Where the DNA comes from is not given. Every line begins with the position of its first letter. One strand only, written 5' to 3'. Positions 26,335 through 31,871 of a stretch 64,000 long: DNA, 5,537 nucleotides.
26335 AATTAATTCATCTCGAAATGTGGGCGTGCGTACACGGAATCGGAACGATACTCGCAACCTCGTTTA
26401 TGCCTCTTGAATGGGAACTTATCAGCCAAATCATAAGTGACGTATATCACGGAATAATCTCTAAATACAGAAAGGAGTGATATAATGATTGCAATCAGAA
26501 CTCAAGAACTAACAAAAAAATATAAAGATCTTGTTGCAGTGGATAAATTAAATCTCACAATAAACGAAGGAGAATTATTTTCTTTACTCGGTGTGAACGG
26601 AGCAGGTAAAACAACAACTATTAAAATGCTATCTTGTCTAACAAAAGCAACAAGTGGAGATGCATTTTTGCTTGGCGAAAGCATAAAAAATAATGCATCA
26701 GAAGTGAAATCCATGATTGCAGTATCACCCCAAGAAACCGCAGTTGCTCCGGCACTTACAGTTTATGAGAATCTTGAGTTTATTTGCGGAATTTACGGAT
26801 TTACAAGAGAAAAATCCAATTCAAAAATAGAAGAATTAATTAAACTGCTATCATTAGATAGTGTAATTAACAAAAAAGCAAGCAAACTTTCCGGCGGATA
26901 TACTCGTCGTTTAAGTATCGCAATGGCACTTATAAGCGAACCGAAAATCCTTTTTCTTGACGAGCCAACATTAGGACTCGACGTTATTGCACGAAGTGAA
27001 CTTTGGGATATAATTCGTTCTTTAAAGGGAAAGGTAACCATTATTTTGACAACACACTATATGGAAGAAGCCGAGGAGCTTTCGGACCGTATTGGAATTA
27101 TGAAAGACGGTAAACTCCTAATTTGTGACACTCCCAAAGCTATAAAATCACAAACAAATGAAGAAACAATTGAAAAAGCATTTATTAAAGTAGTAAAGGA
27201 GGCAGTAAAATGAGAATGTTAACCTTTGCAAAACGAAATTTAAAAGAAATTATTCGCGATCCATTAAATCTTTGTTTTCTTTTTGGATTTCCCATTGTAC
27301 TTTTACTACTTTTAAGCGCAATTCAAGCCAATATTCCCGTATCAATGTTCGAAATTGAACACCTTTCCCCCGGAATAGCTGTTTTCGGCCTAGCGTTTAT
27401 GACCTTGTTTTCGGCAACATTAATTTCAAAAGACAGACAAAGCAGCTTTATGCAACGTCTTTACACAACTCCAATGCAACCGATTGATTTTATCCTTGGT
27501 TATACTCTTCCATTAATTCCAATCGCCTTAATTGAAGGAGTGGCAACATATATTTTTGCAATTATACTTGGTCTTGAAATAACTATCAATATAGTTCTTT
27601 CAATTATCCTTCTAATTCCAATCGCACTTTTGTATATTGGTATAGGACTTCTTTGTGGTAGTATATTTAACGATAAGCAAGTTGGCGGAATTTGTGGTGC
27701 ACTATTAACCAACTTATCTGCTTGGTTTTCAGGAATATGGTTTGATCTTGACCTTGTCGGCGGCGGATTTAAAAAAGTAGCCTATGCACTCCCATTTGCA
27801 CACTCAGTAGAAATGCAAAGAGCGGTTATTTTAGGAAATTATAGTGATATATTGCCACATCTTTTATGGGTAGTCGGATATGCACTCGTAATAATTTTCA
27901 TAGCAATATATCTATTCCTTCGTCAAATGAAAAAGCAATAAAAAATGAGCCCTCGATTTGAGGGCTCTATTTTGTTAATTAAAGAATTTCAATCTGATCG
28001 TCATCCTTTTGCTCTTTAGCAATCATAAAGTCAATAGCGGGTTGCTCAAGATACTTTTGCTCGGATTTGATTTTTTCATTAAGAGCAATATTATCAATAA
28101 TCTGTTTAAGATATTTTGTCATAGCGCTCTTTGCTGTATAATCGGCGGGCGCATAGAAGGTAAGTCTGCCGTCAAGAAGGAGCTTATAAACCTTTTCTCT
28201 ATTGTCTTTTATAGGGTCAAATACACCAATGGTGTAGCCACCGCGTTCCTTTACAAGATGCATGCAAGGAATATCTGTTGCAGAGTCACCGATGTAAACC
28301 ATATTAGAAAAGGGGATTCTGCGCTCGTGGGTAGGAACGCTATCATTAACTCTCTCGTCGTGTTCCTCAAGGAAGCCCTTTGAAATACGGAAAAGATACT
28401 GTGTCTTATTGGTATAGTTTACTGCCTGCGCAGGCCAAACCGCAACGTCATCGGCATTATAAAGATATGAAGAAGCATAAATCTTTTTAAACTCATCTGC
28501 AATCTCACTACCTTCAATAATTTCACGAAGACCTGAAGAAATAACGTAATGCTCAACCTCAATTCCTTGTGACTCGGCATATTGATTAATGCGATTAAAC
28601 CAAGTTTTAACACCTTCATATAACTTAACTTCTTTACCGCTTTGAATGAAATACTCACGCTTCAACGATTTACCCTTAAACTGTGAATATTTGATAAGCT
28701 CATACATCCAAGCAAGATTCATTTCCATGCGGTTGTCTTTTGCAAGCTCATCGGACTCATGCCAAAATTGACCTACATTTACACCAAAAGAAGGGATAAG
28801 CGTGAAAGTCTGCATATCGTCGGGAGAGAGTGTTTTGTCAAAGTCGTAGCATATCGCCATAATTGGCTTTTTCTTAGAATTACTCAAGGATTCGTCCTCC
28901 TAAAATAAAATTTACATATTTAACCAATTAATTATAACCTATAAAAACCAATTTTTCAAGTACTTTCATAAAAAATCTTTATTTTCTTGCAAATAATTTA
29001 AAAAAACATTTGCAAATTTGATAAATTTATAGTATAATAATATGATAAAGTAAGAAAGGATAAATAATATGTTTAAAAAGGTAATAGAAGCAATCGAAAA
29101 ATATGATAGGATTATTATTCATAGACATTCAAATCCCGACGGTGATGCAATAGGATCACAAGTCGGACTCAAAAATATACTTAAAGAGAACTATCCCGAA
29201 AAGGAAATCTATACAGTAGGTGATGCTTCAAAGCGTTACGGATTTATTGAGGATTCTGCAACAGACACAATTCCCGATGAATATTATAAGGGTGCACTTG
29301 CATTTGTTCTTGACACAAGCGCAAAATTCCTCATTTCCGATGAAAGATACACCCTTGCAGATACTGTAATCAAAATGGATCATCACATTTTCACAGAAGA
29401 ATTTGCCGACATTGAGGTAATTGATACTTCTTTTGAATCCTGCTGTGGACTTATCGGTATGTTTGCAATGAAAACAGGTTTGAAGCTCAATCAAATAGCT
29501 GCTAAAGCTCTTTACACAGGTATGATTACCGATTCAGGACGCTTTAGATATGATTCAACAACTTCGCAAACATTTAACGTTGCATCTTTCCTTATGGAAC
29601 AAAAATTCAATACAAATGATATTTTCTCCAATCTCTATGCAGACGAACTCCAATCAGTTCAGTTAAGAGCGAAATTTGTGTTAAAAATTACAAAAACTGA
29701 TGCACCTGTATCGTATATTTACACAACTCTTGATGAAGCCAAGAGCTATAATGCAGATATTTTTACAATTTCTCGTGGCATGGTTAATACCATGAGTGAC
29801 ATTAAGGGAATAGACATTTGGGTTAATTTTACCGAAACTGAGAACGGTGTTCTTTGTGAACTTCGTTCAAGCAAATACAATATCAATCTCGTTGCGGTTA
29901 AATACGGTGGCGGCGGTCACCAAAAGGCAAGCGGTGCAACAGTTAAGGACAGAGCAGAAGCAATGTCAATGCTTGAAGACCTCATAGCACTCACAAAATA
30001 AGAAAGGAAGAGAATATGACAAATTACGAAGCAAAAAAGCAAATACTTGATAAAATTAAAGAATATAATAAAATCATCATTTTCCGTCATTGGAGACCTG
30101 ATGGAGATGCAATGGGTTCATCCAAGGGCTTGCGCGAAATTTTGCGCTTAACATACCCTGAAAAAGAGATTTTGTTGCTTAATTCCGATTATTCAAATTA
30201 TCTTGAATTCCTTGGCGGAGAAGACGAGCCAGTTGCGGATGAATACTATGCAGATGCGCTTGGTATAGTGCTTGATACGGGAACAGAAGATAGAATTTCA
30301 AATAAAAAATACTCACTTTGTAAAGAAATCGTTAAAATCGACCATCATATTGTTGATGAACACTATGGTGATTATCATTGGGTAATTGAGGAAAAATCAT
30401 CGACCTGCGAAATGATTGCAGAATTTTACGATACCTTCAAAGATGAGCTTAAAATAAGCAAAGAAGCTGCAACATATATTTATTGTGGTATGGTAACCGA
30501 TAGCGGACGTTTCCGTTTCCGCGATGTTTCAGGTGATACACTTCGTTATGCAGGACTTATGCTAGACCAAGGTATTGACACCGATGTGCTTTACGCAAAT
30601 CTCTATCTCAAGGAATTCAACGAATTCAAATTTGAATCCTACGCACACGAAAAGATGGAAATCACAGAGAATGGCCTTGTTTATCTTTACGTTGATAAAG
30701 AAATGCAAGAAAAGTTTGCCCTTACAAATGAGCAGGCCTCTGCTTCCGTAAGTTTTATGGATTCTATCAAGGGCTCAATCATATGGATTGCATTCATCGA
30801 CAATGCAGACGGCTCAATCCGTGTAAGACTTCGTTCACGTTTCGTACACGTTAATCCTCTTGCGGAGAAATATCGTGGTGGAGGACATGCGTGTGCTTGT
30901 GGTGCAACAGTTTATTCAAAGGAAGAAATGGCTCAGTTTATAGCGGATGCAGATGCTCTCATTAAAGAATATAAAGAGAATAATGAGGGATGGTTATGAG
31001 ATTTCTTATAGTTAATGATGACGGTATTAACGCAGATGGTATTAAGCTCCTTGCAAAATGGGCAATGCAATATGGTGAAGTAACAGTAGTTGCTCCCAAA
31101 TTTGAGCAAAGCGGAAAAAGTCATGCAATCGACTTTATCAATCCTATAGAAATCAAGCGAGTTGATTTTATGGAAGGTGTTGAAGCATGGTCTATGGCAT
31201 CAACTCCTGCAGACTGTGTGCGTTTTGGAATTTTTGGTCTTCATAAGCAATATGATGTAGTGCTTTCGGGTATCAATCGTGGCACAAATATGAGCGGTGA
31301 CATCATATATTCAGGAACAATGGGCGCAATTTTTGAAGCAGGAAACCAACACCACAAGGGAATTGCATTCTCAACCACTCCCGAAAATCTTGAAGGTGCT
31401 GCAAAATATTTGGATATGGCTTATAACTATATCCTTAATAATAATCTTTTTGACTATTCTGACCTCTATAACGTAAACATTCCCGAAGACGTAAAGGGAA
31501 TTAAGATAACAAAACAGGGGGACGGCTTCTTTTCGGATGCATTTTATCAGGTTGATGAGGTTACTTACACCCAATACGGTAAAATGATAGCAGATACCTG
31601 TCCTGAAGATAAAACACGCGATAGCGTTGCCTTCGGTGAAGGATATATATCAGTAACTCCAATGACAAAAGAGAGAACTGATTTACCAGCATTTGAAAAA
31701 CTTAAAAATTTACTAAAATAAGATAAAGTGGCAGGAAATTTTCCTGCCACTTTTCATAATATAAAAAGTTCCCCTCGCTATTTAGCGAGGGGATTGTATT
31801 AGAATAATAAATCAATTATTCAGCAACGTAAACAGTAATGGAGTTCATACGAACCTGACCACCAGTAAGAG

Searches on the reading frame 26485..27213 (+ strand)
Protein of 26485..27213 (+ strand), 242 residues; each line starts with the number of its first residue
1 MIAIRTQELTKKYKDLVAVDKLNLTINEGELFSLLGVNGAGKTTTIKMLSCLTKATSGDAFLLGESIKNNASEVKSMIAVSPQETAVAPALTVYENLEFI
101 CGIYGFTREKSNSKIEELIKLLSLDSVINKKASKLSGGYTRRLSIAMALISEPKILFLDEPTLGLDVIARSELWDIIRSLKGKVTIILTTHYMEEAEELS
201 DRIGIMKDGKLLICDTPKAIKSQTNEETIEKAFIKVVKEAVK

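Call 78: search_protein_families(library=pfam, proteins=[window:26485-27213:+], max_evalue=0.00001)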
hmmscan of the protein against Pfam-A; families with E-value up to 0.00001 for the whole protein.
window:26485-27213:+ (242 aa): 2 families
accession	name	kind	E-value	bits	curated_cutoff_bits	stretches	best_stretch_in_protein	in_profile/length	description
PF00005.33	ABC_tran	-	2.3e-31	109.7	25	1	20-162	2-136/137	ABC transporter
PF13304.12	AAA_21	-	6.7e-10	39.9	27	1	140-191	242-298/304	AAA domain, putative AbiEii toxin, Type IV TA system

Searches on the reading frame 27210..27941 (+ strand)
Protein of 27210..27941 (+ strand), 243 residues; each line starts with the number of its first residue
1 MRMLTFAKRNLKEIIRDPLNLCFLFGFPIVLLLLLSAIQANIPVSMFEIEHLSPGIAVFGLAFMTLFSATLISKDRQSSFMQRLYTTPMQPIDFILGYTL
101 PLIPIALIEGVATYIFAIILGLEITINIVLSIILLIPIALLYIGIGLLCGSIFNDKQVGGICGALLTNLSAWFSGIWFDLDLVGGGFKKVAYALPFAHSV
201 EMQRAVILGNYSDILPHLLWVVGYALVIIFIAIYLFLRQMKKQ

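Call 78: search_protein_families(library=pfam, proteins=[window:27210-27941:+], max_evalue=0.00001)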
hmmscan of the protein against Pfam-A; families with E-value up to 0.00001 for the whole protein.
window:27210-27941:+ (243 aa): 2 families
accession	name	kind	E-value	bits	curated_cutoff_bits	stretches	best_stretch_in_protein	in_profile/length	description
PF01061.29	ABC2_membrane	-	4.4e-21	75.8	26.9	1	4-207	4-210/211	ABC-2 type transporter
PF12698.13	ABC2_membrane_3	-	2e-17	63.8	31.6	1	54-234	166-347/347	ABC-2 family transporter protein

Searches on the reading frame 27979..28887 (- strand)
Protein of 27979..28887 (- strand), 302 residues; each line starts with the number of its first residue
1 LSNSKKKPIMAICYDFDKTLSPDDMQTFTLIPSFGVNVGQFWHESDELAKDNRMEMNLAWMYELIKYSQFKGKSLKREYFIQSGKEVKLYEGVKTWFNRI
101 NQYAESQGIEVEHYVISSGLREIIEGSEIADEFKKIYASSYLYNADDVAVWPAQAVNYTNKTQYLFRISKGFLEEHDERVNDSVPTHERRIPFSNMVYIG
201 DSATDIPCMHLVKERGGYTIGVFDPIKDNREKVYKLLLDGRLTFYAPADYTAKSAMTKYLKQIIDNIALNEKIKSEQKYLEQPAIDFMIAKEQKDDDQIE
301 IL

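Call 6: search_protein_families(library=pfam, proteins=[window:27979-28887:-], max_evalue=0.001)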
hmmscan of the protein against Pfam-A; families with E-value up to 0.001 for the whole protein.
window:27979-28887:- (302 aa): 1 family
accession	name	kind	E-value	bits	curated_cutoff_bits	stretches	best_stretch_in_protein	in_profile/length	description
PF12710.13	HAD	-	5.3e-09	37.2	27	1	14-210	3-189/189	haloacid dehalogenase-like hydrolase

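Call 53: search_protein_families(library=ncbifam, proteins=[window:27979-28887:-], max_evalue=0.00001)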
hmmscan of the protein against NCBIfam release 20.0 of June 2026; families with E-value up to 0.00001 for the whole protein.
window:27979-28887:- (302 aa): 1 family
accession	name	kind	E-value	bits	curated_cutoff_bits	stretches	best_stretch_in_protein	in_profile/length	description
TIGR01488.1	HAD-SF-IB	subfamily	1.2e-07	31.9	45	0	11-212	1-177/177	HAD-IB family phosphatase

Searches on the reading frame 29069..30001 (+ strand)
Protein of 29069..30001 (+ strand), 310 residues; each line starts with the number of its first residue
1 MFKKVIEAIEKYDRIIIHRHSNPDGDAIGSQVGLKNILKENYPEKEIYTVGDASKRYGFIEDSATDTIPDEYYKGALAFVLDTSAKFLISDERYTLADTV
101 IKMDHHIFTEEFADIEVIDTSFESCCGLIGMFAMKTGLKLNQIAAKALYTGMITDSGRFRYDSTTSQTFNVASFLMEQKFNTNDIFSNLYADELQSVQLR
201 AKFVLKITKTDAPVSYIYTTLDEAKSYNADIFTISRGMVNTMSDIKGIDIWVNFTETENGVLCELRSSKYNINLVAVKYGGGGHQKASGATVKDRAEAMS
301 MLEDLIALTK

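Call 6: search_protein_families(library=pfam, proteins=[window:29069-30001:+], max_evalue=0.001)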
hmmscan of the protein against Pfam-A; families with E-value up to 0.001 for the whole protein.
window:29069-30001:+ (310 aa): 2 families
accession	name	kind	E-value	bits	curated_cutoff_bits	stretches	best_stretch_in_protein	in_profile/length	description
PF01368.27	DHH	-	1.7e-14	54.6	28.1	1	14-152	1-125/125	DHH family, N-terminal domain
PF02272.25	DHHA1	-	4.1e-10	40.5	25.9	1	234-306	17-97/102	DHHA1 domain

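Call 53: search_protein_families(library=ncbifam, proteins=[window:29069-30001:+], max_evalue=0.00001)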
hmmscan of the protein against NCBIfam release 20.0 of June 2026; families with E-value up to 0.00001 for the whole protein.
window:29069-30001:+ (310 aa): 3 families
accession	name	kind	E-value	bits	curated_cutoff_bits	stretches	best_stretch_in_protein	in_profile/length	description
NF053633.1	OlncasPapPhNrnA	equivalog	1.8e-73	247.2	350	1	3-305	7-311/317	bifunctional oligoribonuclease/PAP phosphatase NrnA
NF041569.1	A-tRNAntase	equivalog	9.8e-12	43.9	1440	1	123-296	117-289/880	A-adding tRNA nucleotidyltransferase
NF011110.0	PRK14538.1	equivalog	2.9e-11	42.3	707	1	7-295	362-665/838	putative bifunctional signaling protein/50S ribosomal protein L9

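Call 101: search_protein_families(library=padloc, proteins=[window:29069-30001:+], max_evalue=0.001)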
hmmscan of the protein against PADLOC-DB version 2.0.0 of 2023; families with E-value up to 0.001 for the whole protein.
window:29069-30001:+ (310 aa): 0 families

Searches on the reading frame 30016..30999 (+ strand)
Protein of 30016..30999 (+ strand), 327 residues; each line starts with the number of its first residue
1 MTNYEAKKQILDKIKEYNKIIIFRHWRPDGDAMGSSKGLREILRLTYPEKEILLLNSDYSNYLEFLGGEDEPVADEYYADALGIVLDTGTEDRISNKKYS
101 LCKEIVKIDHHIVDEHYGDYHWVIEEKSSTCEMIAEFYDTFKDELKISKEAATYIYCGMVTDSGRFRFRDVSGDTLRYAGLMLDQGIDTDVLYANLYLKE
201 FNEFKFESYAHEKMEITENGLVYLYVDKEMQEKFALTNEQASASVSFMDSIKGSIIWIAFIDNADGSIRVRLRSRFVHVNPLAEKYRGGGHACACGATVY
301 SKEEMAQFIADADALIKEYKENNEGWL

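Call 6: search_protein_families(library=pfam, proteins=[window:30016-30999:+], max_evalue=0.001)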
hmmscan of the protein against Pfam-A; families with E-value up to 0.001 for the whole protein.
window:30016-30999:+ (327 aa): 2 families
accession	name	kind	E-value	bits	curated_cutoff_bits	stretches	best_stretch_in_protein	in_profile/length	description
PF01368.27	DHH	-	8.4e-17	62.1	28.1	1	19-159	1-125/125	DHH family, N-terminal domain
PF02272.25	DHHA1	-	7.8e-13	49.2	25.9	1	222-318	5-102/102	DHHA1 domain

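Call 53: search_protein_families(library=ncbifam, proteins=[window:30016-30999:+], max_evalue=0.00001)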
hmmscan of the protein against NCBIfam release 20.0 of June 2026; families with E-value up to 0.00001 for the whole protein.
window:30016-30999:+ (327 aa): 2 families
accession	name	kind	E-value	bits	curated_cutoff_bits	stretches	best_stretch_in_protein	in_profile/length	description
NF053633.1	OlncasPapPhNrnA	equivalog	8.3e-70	235.2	350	1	6-316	5-315/317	bifunctional oligoribonuclease/PAP phosphatase NrnA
NF011110.0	PRK14538.1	equivalog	2.7e-14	52.2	707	1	80-321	446-684/838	putative bifunctional signaling protein/50S ribosomal protein L9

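Call 101: search_protein_families(library=padloc, proteins=[window:30016-30999:+], max_evalue=0.001)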
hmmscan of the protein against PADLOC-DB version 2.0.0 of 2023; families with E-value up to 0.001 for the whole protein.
window:30016-30999:+ (327 aa): 0 families

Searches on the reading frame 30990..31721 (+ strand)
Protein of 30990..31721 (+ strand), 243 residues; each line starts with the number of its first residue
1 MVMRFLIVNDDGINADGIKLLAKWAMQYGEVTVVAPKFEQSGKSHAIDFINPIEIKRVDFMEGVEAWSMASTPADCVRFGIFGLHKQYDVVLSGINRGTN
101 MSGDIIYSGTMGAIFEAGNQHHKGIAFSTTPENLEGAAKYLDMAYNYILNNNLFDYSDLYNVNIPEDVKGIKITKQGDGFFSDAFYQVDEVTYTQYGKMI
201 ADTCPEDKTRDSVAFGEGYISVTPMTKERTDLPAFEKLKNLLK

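Call 6: search_protein_families(library=pfam, proteins=[window:30990-31721:+], max_evalue=0.001)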
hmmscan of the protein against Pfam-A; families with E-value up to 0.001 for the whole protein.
window:30990-31721:+ (243 aa): 1 family
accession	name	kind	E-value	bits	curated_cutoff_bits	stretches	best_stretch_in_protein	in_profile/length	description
PF01975.23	SurE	-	2e-48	165.2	22.1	1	6-179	2-185/189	Survival protein SurE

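Call 53: search_protein_families(library=ncbifam, proteins=[window:30990-31721:+], max_evalue=0.00001)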
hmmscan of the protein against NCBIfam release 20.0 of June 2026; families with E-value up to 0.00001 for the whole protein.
window:30990-31721:+ (243 aa): 13 families
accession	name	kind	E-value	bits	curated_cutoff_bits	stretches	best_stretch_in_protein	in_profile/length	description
NF001492.0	PRK00346.2-2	equivalog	2.9e-51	174.1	271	1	3-240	4-254/261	5'/3'-nucleotidase SurE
NF010545.0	PRK13935.1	equivalog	7.5e-48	163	365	1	3-241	1-248/254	stationary phase survival protein SurE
NF001493.0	PRK00346.2-3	equivalog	2.1e-45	155.4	230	1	2-232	4-250/269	5'/3'-nucleotidase SurE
NF001490.0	PRK00346.1-4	equivalog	5.1e-45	153.6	233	1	3-242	1-251/254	5'/3'-nucleotidase SurE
TIGR00087.1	surE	equivalog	8.3e-44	149.8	135.1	1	3-227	1-249/252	5'/3'-nucleotidase SurE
NF010543.0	PRK13933.1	equivalog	2e-43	148.8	280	1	3-241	1-250/253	stationary phase survival protein SurE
NF001491.0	PRK00346.2-1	equivalog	3.5e-43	147.7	290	1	2-242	2-262/266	5'/3'-nucleotidase SurE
NF001489.0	PRK00346.1-3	equivalog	5.1e-43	147.2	295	1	3-242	1-245/250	5'/3'-nucleotidase SurE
NF010541.0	PRK13931.1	equivalog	3.5e-36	124.9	422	1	3-241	1-256/261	5'/3'-nucleotidase SurE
NF001494.0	PRK00346.2-4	equivalog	2.9e-35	122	313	1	4-241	3-253/259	5'/3'-nucleotidase SurE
NF010542.0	PRK13932.1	equivalog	4e-35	121.3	436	1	5-239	12-255/261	stationary phase survival protein SurE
NF001488.0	PRK00346.1-1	equivalog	1.1e-30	106.8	396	1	3-241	1-243/253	5'/3'-nucleotidase SurE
NF010544.0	PRK13934.1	equivalog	8.1e-30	103.8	325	1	3-228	1-240/266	stationary phase survival protein SurE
